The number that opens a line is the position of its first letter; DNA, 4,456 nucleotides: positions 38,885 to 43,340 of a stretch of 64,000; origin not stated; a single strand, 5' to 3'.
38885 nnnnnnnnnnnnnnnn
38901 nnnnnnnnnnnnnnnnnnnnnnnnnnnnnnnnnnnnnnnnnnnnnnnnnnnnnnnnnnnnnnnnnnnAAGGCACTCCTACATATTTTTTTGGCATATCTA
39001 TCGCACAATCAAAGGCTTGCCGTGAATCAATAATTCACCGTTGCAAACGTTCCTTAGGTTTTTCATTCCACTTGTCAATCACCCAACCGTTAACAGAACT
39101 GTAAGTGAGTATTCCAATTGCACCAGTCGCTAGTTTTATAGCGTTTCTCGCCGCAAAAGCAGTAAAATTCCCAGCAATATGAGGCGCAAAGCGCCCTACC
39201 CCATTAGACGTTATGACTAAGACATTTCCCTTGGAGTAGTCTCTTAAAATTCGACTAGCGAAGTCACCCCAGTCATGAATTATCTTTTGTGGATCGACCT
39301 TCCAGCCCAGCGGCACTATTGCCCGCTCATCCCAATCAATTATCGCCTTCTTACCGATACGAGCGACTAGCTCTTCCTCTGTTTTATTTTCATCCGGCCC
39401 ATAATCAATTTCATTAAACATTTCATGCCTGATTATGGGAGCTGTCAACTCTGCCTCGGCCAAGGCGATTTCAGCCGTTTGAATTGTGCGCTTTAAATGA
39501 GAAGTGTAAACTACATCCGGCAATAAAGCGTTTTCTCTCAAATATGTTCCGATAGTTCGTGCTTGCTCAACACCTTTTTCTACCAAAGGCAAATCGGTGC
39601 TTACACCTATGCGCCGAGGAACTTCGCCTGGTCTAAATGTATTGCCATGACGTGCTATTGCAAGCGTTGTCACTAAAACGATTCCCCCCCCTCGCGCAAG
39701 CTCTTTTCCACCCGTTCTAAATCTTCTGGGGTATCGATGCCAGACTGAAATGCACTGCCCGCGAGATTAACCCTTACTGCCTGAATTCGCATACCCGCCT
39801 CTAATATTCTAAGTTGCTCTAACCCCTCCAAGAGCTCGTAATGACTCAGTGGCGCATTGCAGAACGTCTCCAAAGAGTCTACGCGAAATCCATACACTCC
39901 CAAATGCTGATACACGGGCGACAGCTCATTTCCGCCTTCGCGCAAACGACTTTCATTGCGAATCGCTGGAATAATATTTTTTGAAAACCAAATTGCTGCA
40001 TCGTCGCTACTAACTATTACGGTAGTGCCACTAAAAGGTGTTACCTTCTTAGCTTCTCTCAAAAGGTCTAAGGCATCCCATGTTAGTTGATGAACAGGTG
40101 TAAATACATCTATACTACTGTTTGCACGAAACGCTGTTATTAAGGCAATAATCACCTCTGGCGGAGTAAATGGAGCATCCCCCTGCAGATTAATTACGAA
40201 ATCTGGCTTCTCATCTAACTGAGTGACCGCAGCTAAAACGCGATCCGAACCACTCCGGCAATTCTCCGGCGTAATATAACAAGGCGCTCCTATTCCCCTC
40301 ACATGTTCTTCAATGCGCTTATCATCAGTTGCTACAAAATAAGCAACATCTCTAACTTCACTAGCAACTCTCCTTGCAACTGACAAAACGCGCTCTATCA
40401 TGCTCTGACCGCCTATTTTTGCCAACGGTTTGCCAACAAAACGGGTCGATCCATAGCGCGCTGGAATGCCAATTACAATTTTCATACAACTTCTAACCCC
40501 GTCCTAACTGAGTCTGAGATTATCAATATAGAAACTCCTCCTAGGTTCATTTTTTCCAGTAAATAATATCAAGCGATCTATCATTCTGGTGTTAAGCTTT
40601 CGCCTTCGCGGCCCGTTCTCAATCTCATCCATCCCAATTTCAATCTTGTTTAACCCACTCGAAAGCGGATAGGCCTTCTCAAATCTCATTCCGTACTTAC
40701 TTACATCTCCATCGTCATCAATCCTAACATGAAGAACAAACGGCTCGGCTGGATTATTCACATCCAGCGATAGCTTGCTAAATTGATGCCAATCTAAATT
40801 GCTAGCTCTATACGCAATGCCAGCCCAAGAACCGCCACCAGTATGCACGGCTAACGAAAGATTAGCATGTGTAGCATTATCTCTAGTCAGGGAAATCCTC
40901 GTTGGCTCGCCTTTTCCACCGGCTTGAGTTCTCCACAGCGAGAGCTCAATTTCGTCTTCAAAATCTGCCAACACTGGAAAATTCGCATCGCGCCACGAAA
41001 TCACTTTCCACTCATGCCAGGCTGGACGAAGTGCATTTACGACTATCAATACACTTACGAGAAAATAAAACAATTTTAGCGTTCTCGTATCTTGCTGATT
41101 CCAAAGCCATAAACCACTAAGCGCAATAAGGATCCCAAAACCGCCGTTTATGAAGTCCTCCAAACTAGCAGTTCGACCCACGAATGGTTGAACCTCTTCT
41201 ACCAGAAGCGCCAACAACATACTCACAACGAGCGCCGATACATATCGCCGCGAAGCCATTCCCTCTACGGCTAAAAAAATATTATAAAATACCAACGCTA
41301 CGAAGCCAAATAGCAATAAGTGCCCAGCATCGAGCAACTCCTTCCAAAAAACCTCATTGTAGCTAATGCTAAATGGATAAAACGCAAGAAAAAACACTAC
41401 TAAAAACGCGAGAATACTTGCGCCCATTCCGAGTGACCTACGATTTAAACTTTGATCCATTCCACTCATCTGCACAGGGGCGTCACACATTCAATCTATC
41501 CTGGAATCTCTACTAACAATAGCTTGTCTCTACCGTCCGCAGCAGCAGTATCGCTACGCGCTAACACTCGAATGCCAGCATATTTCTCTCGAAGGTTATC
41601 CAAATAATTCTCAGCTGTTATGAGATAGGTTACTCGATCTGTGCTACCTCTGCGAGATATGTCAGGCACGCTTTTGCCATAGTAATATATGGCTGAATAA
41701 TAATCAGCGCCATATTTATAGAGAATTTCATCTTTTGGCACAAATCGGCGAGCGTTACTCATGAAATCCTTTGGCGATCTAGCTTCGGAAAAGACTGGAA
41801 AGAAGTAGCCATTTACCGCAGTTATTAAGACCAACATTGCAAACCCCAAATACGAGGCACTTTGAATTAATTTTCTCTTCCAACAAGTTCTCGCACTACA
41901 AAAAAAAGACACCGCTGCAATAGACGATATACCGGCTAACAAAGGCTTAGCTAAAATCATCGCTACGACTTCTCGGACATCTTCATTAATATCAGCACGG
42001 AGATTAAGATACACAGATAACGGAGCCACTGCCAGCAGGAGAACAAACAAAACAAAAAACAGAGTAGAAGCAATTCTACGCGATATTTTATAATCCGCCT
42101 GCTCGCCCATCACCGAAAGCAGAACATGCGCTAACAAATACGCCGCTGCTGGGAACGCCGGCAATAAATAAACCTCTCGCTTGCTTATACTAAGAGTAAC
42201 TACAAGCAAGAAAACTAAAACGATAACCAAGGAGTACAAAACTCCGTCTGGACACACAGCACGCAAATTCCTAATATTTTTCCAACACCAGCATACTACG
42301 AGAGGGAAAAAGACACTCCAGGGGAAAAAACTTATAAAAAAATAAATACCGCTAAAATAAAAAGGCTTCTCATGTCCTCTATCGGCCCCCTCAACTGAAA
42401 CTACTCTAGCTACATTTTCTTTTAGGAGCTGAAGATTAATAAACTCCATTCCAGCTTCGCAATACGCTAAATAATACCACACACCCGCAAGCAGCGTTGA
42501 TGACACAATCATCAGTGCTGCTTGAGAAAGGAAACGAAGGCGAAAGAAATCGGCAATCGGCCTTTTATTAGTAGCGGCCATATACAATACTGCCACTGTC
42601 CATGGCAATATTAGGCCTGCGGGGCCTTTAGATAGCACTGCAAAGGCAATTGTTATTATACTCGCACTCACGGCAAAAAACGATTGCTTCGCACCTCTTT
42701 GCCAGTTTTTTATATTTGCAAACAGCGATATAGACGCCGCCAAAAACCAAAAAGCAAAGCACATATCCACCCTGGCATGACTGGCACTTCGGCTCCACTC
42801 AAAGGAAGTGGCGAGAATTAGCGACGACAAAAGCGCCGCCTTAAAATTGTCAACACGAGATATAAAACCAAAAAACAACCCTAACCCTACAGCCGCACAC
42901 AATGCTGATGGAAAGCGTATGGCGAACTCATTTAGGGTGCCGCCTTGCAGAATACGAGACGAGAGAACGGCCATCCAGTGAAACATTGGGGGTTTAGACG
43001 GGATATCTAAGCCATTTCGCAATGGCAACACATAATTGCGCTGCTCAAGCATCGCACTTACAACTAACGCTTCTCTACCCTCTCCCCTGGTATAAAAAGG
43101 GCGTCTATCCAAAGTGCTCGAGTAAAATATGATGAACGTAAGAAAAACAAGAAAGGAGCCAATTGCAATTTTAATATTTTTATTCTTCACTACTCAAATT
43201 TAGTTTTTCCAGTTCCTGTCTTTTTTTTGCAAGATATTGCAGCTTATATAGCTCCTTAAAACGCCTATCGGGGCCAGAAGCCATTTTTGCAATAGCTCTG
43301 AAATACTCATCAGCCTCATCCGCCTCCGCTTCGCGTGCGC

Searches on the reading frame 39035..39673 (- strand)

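Call 26: search_protein_families(library=pfam, proteins=[window:39035-39673:-], max_evalue=0.00001)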
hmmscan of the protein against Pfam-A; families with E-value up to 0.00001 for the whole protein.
window:39035-39673:- (212 aa): 1 family
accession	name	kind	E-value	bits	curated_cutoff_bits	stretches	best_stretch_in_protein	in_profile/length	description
PF00300.27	His_Phos_1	-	6.9e-26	91.5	21.7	1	5-204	2-193/194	Histidine phosphatase superfamily (branch 1)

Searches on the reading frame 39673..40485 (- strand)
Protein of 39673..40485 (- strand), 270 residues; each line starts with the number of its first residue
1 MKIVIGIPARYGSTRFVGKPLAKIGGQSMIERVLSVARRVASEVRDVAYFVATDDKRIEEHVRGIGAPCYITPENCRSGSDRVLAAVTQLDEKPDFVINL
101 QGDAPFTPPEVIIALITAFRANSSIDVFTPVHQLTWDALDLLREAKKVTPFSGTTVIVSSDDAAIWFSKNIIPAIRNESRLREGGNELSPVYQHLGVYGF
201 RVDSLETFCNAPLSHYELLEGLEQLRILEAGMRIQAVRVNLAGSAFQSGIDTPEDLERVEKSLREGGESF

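Call 26: search_protein_families(library=pfam, proteins=[window:39673-40485:-], max_evalue=0.00001)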
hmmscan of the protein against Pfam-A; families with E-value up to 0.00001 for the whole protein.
window:39673-40485:- (270 aa): 2 families
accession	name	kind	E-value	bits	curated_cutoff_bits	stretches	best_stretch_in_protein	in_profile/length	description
PF02348.25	CTP_transf_3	-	2.2e-41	142.5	22.6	1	7-234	4-217/217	Cytidylyltransferase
PF12804.13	NTP_transf_3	-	1.7e-11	45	27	1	13-176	14-128/160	MobA-like NTP transferase domain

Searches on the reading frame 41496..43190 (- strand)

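Call 26: search_protein_families(library=pfam, proteins=[window:41496-43190:-], max_evalue=0.00001)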
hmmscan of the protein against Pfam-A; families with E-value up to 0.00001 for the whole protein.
window:41496-43190:- (564 aa): 1 family
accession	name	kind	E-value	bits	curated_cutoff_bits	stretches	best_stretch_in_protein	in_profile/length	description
PF13231.12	PMT_2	-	1.8e-09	38.5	26.1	1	65-230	1-155/160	Dolichyl-phosphate-mannose-protein mannosyltransferase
